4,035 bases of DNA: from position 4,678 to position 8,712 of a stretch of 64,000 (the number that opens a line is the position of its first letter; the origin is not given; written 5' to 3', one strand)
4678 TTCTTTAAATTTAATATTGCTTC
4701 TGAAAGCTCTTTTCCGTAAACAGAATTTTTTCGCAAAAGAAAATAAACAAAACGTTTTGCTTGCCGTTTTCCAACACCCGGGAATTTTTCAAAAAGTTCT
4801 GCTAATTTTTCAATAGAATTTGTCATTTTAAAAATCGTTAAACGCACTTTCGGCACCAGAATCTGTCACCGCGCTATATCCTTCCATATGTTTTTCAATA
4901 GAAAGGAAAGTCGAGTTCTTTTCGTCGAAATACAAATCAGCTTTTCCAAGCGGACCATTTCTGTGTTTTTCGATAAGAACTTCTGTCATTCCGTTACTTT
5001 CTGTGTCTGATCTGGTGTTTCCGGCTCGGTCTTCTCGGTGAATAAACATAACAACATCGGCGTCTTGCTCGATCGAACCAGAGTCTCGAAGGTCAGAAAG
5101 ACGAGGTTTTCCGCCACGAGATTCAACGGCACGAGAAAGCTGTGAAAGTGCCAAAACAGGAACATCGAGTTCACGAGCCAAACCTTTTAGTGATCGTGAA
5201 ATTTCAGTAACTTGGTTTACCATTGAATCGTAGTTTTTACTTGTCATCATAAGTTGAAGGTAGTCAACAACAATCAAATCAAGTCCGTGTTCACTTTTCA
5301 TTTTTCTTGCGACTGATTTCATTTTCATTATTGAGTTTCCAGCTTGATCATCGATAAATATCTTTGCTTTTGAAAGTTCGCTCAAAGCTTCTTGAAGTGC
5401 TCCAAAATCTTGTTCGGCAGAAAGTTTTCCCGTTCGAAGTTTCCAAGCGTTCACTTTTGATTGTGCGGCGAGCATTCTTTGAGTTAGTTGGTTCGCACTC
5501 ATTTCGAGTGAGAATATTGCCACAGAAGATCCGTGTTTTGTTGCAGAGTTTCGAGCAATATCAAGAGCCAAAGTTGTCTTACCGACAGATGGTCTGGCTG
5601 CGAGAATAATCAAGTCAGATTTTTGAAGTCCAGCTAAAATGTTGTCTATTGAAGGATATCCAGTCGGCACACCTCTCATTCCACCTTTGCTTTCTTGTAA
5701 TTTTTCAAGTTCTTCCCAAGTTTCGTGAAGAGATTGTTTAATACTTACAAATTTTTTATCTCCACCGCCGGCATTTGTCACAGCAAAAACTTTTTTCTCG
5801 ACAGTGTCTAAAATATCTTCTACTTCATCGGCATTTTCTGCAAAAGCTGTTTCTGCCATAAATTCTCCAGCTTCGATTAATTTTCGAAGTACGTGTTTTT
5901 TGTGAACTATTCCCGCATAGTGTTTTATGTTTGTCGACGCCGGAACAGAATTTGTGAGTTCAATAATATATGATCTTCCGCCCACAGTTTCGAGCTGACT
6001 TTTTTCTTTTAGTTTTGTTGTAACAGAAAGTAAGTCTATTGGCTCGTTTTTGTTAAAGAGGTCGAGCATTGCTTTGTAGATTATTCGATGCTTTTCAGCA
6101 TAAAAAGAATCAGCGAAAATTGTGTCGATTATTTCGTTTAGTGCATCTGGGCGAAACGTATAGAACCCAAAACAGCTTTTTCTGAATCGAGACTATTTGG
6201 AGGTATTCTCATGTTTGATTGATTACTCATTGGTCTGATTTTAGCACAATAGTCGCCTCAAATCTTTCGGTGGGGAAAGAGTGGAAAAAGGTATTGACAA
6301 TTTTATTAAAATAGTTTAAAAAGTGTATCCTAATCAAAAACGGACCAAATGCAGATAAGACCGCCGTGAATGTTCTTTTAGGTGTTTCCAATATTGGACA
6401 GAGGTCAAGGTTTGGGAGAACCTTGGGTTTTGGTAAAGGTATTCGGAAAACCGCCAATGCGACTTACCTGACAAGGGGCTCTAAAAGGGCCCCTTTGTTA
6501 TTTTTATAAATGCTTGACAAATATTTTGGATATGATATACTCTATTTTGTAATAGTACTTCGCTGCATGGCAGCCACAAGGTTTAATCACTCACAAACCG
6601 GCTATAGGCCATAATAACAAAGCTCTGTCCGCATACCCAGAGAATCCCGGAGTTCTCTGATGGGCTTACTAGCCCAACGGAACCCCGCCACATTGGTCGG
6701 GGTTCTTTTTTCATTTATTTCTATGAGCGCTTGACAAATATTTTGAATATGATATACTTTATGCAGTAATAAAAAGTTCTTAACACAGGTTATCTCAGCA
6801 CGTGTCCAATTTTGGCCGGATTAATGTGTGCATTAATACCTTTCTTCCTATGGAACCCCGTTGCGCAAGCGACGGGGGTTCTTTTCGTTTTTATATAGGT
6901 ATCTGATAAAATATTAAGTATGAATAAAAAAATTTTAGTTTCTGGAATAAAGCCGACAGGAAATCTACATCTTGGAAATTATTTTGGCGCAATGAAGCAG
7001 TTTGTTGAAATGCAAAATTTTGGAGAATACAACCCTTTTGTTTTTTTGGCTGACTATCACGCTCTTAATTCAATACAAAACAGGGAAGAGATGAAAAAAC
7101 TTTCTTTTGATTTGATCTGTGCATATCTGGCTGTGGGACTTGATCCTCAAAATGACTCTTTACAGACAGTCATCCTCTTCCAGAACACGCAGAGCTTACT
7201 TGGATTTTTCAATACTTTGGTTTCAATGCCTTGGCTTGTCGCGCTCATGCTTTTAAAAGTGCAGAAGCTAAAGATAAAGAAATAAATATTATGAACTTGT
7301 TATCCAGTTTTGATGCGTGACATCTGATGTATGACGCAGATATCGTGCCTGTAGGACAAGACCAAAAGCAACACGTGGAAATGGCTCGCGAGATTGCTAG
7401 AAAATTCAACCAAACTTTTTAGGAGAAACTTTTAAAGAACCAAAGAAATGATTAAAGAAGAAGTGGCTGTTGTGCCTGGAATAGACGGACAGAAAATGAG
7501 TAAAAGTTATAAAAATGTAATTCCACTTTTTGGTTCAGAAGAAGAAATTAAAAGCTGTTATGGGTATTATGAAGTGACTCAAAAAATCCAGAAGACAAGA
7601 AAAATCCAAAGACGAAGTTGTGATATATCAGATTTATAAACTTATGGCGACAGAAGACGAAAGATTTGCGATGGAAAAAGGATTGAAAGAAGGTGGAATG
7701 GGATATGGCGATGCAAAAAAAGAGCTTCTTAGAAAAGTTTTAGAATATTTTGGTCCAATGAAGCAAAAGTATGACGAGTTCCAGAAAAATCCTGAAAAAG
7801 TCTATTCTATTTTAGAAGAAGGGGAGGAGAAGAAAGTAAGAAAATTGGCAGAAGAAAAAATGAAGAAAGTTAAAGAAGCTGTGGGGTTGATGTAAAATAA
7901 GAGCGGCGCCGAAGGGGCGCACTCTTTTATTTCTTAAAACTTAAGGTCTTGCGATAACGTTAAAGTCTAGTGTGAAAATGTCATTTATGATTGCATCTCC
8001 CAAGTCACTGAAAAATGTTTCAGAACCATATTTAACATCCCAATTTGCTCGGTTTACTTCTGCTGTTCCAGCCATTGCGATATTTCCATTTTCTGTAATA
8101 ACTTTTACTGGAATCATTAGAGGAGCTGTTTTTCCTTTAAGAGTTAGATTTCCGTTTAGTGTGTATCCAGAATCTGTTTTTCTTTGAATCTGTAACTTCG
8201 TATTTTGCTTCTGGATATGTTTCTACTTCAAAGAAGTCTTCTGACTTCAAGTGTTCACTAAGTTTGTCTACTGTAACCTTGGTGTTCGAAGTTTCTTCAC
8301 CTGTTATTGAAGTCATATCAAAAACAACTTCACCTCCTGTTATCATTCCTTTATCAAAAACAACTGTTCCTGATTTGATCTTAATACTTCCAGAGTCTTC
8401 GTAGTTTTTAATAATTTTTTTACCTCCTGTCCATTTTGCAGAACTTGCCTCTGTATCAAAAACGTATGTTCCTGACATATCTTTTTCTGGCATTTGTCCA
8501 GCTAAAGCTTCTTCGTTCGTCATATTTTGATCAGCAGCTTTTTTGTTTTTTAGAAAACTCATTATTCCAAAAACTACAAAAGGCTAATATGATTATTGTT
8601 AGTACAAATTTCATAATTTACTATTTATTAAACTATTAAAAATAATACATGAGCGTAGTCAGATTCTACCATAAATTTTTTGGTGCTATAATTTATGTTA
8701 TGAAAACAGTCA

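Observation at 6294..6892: Three tandem promoter-to-terminator noncoding units (candidate sRNA family) between dnaB and trpS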

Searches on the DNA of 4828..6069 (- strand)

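Call 41: search_rna_families(sources=[L092, L003, L004, L048, L094, L006, L095, L096, L098, L100, L005, L014], threshold=gathering)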
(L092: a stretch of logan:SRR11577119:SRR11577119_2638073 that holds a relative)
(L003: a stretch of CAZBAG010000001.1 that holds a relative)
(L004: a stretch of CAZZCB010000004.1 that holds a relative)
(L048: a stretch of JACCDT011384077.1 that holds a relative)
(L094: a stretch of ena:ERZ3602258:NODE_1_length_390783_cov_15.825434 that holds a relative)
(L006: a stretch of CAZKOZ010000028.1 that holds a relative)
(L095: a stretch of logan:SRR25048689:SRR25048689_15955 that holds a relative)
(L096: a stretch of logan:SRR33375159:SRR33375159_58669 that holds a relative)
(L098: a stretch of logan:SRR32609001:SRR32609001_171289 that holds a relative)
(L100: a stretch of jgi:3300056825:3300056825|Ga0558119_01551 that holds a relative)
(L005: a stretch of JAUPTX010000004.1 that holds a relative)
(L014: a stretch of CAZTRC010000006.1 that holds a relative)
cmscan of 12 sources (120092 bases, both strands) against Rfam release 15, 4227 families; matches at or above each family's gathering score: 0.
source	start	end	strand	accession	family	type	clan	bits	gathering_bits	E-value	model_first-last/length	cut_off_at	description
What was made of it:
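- On T-box leader (Rfam RF00230): None was found in 12 related loci at gathering score (call 41).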

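Call 44: search_rna_families(source=L100, start=2555, end=3400, threshold=evalue, max_evalue=1, show_alignments=2)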
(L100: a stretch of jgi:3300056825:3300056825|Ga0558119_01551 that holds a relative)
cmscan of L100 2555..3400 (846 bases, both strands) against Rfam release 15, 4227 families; matches with E-value up to 1: 2.
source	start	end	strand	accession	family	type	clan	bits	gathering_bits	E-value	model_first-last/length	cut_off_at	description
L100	3259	3299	-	RF01320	CRISPR-DR7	Gene; CRISPR;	CL00015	21.9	37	0.14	1-37/37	no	CRISPR RNA direct repeat element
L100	3284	3357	+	RF01472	rli40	Gene; sRNA;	-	16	100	0.18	1-263/263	no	Listeria sRNA rli40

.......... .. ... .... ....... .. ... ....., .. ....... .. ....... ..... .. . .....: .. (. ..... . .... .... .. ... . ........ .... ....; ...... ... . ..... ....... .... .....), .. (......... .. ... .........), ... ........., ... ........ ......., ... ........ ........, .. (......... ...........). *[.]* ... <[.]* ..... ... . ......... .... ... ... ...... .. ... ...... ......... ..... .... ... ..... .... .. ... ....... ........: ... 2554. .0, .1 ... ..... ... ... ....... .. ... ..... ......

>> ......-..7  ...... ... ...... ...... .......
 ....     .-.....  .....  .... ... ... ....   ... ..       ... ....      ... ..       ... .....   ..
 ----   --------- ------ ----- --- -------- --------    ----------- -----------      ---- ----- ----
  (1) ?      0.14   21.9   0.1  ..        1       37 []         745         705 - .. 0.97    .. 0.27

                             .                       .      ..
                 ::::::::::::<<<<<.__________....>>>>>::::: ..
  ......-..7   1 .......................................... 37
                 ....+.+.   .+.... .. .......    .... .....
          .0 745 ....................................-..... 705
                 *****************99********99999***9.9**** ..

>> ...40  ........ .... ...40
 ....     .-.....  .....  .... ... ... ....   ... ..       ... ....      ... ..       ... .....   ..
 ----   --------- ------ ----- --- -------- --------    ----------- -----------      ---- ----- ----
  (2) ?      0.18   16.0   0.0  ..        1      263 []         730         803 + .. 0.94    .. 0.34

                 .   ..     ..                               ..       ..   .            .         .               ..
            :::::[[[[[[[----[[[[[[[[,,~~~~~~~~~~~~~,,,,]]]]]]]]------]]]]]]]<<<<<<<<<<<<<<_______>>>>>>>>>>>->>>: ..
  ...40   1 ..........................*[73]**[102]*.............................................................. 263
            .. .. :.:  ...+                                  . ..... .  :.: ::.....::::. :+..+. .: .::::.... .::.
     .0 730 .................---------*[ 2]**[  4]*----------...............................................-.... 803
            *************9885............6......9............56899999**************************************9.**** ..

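Call 45: search_rna_families(source=L096, start=3250, end=4010, threshold=evalue, max_evalue=1, show_alignments=2)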
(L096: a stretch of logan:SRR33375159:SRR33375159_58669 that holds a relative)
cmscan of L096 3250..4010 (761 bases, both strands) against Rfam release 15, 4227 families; matches with E-value up to 1: 2.
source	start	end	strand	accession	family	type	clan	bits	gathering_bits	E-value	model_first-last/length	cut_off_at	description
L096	3288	3323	-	RF00489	ctRNA_p42d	Gene; antisense;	-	25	50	0.0052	5-45/46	no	ctRNA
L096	3289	3346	-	RF02353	BjrC68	Gene; sRNA;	-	19.3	39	0.021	1-82/82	no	Bradyrhizobiaceae sRNA BjrC68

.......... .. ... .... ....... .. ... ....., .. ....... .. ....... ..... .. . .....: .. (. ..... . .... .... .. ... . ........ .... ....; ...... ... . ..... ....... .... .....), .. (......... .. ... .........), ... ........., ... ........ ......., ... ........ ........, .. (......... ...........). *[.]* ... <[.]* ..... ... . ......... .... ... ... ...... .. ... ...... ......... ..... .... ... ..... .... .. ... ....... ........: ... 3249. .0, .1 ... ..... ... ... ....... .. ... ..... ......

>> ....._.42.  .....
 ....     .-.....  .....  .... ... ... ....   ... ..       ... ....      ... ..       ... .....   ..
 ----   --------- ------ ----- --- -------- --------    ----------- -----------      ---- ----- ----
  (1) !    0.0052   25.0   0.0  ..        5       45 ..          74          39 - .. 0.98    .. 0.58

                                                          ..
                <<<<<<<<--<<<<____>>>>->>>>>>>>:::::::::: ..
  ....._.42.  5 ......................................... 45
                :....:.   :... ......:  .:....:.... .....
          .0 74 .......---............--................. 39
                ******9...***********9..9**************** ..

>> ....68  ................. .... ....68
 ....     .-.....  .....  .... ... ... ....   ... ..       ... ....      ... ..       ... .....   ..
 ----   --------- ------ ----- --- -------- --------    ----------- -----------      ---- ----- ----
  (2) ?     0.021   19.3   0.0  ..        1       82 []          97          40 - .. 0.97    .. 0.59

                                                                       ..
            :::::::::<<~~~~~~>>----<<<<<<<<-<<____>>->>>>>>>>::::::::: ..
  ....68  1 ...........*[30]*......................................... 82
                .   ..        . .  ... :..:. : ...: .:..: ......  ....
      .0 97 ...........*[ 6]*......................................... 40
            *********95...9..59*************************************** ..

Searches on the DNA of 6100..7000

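Call 5: search_rna_families(source=window, start=6100, end=7000, threshold=evalue, max_evalue=10, show_alignments=4)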
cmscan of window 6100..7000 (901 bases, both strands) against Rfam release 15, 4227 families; matches with E-value up to 10: 9.
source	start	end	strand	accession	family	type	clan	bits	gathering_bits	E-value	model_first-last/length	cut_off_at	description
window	6462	6550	-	RF02029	sraA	Gene; sRNA;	-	19.3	56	3.6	1-95/95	no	sraA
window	6823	6897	+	RF02454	ncr982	Gene; sRNA;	-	19.1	50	6.7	1-79/79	no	Bacillus sRNA ncr982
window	6435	6502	+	RF02353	BjrC68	Gene; sRNA;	-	18.6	39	0.043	1-82/82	no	Bradyrhizobiaceae sRNA BjrC68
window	6470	6581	-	RF00082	SraG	Gene; sRNA;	-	15.7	50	6.3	1-177/177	no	SraG RNA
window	6473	6495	+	RF04197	mir-9457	Gene; miRNA;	-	15.4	90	8.3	24-46/68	no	mir-9457 microRNA precursor family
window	6581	6657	-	RF02089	CLRN1-AS1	Gene; lncRNA;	-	15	48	0.35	1-79/79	no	CLRN1 antisense RNA 1 conserved region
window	6264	6279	-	RF00517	serC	Cis-reg; leader;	-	13.9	35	3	12-27/52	no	serC leader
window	6856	6895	+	RF02401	ClpQY_promoter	Cis-reg;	-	13.3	42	4.1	1-38/57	no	ClpQY promoter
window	6645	6711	+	RF02837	anti-hemB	Gene; sRNA;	-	12.4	49.5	6.9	1-81/81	no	Burkholderia RNA 7 (anti-hemB)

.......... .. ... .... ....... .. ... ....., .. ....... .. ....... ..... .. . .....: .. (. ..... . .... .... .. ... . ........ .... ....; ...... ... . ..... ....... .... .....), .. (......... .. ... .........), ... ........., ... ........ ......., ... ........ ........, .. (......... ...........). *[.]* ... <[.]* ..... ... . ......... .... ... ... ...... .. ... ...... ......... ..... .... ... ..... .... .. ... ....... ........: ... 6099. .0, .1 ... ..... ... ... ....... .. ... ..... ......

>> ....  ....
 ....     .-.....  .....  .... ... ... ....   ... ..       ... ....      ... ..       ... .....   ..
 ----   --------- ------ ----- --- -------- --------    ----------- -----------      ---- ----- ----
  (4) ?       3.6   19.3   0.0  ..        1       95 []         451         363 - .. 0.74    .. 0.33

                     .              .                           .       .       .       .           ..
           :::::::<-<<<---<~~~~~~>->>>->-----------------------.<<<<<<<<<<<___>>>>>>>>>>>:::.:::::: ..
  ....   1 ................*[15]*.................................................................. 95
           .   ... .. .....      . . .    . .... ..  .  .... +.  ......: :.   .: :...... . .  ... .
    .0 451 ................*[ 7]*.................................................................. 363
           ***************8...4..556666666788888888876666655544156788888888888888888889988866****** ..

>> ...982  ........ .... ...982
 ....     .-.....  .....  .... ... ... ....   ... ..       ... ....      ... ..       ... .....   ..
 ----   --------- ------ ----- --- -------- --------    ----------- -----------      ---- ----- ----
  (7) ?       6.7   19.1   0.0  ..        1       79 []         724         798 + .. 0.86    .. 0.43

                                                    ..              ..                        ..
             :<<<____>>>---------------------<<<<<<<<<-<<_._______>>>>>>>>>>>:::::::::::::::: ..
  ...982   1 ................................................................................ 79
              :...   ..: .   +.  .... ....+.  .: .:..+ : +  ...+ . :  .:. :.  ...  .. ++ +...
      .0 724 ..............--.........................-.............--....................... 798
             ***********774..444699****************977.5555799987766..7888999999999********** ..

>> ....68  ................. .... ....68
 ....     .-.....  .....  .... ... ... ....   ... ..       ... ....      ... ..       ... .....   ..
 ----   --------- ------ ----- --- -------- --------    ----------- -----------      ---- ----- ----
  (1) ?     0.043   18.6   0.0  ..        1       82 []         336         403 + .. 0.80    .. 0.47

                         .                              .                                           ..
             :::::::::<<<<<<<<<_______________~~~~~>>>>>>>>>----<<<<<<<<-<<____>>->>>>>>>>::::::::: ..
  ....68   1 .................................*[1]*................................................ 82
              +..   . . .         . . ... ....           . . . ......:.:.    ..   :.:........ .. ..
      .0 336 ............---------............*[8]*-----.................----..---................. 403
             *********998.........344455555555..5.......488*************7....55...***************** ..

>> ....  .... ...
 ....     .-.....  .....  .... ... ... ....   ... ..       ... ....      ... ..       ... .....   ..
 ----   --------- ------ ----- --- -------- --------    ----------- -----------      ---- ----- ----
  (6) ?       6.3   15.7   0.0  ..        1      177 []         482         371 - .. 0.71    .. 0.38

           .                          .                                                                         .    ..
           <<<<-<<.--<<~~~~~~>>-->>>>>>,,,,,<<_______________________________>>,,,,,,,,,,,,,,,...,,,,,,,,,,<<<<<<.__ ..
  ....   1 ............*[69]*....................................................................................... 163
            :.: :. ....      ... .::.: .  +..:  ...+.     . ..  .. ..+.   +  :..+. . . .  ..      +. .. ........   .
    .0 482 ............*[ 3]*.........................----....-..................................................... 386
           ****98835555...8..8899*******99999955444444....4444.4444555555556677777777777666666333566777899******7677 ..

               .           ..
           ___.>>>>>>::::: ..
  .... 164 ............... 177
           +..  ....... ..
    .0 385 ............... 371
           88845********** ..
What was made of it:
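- On T-box leader (Rfam RF00230): cmscan of 6100-7000 at E <= 10 lists no T-box hit (call 5).
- On Housekeeping RNAs (6S, SRP, RNase P, tmRNA) and all other Rfam 15 families: Nothing credible appears at E <= 10 in the gap (call 5).
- There is no T-box or other leader hit (call 5).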

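Call 93: search_with_rna_model(model_id=R2, source=window, start=6500, end=6900, max_evalue=1, show_alignments=2, filters=off)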
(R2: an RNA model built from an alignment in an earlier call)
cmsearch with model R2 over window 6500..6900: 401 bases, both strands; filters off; matches with E-value up to 1: 3.
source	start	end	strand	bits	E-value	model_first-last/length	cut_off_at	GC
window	6624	6715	+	27.1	6.2e-08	1-93/93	no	0.53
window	6831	6892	+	11.4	0.0042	1-93/93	no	0.47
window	6680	6711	-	6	0.21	49-83/93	no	0.53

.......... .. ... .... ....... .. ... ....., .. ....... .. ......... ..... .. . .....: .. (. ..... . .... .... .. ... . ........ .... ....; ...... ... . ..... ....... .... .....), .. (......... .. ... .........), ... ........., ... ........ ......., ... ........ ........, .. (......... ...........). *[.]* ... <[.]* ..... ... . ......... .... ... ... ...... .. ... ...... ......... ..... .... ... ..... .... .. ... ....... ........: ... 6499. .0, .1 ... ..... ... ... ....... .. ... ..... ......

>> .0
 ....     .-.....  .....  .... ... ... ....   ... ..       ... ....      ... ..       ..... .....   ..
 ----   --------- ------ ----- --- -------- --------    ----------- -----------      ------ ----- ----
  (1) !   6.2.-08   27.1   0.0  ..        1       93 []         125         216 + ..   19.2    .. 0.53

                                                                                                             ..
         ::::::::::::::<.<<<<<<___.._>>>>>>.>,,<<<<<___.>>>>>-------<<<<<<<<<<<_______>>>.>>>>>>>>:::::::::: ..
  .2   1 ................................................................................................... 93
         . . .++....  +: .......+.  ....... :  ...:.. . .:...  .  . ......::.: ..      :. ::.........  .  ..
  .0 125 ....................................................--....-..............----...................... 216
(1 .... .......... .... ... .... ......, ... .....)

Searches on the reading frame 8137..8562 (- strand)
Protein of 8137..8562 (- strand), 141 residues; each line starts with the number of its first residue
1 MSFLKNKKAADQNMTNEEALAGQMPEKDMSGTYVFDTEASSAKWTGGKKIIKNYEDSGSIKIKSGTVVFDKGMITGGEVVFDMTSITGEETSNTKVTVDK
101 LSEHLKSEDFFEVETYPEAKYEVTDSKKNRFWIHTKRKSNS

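Call 12: search_protein_families(library=pfam, proteins=[window:8137-8562:-])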
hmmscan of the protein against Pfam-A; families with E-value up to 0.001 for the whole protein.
window:8137-8562:- (141 aa): 1 family
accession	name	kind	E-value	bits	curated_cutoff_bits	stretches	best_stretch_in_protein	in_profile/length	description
PF04264.18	YceI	-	1.2e-10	42.4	23.7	1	33-128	1-88/150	YceI-like domain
